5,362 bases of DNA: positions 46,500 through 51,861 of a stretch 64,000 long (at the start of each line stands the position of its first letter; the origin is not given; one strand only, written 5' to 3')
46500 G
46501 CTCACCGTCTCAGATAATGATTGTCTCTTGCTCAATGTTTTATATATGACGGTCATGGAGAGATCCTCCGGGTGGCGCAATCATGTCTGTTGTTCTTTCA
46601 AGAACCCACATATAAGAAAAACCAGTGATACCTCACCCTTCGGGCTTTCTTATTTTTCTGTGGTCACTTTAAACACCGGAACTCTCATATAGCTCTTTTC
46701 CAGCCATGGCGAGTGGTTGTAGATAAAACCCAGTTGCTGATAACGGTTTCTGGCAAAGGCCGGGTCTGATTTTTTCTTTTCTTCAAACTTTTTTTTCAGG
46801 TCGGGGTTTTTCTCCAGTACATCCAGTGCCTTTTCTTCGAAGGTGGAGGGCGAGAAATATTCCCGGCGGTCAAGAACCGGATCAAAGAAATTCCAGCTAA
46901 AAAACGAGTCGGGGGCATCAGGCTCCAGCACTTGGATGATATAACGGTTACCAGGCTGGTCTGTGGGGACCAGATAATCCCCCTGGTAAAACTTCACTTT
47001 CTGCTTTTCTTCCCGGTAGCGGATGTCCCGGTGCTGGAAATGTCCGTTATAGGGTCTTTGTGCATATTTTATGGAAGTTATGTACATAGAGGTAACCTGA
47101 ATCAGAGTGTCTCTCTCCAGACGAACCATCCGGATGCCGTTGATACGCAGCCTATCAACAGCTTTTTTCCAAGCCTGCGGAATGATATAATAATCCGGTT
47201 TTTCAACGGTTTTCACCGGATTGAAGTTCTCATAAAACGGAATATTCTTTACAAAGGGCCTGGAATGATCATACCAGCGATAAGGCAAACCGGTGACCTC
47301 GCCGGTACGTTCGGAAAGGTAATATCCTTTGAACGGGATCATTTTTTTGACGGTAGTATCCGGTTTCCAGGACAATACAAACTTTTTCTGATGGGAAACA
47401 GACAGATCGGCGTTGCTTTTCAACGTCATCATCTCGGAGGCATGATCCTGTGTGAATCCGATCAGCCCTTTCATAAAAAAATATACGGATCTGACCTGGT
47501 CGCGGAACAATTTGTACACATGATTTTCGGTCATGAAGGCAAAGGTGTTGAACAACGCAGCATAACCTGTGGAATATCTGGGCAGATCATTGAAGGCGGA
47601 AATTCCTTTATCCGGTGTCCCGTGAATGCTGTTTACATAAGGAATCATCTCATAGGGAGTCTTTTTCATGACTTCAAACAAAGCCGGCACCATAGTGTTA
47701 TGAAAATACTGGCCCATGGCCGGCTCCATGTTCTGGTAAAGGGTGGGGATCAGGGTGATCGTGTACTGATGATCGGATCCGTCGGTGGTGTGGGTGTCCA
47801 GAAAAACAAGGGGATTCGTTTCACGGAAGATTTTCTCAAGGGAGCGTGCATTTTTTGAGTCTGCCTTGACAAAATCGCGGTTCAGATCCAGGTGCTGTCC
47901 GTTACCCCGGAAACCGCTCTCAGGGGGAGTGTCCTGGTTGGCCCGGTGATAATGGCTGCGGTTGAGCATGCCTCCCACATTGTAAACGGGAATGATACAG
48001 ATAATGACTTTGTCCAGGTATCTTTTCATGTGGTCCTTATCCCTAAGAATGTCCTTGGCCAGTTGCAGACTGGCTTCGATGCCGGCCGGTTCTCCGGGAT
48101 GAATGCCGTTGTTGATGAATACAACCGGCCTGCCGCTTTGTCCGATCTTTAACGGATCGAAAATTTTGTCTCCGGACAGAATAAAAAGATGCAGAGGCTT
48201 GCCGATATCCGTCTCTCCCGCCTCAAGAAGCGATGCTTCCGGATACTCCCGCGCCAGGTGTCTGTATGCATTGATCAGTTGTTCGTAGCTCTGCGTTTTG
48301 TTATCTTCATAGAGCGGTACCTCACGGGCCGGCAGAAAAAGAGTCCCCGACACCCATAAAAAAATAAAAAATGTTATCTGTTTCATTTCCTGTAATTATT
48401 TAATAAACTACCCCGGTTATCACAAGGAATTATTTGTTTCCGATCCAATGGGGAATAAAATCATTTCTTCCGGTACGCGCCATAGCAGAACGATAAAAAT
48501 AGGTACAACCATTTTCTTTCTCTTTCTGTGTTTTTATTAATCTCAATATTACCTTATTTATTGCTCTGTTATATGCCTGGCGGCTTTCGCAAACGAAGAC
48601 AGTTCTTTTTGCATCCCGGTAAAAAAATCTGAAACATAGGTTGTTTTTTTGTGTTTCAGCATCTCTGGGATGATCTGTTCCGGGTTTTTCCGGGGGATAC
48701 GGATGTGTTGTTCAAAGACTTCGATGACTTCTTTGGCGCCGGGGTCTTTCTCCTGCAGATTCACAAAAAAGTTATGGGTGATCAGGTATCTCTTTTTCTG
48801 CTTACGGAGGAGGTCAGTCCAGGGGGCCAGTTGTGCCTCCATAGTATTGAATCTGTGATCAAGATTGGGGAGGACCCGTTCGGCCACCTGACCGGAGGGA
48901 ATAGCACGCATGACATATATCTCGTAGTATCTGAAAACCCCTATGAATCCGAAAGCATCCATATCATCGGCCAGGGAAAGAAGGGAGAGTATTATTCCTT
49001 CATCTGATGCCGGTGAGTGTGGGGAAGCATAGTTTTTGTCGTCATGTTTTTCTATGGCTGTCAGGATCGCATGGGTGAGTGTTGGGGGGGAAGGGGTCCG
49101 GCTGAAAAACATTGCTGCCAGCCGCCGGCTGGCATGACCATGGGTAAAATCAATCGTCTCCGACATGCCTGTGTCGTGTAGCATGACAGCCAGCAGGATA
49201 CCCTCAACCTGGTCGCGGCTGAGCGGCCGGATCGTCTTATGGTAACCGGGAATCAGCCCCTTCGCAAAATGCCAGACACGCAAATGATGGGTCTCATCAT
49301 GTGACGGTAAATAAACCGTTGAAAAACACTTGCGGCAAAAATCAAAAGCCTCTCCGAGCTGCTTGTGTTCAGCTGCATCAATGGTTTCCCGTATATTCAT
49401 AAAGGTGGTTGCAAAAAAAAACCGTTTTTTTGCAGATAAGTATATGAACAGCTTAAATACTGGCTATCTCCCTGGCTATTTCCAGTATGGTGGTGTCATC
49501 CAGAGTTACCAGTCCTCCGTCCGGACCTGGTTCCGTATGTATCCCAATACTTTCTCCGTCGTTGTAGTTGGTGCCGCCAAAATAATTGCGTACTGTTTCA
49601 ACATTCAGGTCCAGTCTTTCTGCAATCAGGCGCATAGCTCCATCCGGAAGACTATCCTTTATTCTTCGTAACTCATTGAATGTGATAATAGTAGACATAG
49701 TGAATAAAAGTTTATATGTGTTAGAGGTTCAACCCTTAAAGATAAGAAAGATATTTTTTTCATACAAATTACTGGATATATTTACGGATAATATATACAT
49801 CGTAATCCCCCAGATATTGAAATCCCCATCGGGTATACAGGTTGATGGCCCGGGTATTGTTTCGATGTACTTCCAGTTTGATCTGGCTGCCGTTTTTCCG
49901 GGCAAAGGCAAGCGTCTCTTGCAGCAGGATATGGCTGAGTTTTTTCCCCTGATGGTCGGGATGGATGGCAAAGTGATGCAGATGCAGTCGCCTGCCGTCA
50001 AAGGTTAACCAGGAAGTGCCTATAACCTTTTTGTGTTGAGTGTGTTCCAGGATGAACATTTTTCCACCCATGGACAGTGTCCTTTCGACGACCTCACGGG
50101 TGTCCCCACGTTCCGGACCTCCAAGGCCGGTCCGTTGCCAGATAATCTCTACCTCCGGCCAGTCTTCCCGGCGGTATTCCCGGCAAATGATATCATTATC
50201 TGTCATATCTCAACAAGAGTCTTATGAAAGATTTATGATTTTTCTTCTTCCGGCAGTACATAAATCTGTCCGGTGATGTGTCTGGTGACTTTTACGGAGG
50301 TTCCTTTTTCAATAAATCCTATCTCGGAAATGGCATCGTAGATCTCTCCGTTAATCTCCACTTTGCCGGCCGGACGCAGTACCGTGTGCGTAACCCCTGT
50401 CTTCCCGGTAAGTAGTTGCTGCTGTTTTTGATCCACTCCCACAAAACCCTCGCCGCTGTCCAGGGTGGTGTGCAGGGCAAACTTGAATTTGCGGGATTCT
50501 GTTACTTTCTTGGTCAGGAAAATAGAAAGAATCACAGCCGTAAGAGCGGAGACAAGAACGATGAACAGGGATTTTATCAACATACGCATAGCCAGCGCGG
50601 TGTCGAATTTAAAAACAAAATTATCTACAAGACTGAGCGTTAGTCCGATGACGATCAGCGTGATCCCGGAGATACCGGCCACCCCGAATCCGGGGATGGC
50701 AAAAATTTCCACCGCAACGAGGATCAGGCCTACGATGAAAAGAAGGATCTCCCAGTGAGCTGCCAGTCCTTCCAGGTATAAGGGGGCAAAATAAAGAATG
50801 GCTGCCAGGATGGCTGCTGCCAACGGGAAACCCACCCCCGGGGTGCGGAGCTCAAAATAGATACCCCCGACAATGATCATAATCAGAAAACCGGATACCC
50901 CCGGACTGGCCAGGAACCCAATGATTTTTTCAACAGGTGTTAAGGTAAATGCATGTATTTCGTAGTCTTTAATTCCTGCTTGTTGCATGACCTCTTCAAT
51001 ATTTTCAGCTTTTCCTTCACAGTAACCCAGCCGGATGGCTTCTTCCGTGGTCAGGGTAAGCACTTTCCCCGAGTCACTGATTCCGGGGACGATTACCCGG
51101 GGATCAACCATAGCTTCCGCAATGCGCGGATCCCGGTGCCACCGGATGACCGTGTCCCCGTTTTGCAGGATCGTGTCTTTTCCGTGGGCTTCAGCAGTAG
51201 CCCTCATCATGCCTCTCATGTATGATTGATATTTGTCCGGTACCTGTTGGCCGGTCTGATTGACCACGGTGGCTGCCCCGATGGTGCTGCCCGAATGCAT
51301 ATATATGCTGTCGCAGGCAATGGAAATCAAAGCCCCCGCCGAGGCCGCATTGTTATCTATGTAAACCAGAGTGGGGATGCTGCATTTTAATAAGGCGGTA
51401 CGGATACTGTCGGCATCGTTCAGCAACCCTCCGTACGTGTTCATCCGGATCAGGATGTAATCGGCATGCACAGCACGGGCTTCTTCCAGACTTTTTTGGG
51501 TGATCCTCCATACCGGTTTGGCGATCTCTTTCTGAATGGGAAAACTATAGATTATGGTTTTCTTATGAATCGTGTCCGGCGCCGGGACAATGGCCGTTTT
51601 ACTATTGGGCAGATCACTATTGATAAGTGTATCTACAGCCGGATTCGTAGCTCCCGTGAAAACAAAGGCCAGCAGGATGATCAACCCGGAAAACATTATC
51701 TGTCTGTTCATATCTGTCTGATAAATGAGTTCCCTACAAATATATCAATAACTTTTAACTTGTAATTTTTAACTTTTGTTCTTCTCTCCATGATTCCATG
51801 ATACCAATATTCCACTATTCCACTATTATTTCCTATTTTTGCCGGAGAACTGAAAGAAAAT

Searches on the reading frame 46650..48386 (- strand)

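Call 39: search_protein_families(library=pfam, proteins=[window:46650-48386:-], max_evalue=0.00001)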
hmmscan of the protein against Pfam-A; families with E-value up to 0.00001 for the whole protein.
window:46650-48386:- (578 aa): 1 family
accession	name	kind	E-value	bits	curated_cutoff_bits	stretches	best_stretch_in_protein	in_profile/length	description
PF00246.29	Peptidase_M14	-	4.4e-13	49.9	21.6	1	40-175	4-136/286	Zinc carboxypeptidase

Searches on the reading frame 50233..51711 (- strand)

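Call 40: search_protein_families(library=pfam, proteins=[window:50233-51711:-], max_evalue=0.00001)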
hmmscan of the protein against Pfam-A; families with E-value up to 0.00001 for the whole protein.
window:50233-51711:- (492 aa): 3 families
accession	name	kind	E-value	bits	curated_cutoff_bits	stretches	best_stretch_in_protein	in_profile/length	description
PF25145.1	NfeD1b_N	-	5e-45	153.9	40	1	54-253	2-187/189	NfeD1b, N-terminal domain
PF24961.1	NfeD_membrane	-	1.7e-22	80.1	26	1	272-400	2-118/119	NfeD integral membrane domain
PF01957.25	NfeD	-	5.2e-11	43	29.1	1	433-477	3-47/57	NfeD-like C-terminal, partner-binding domain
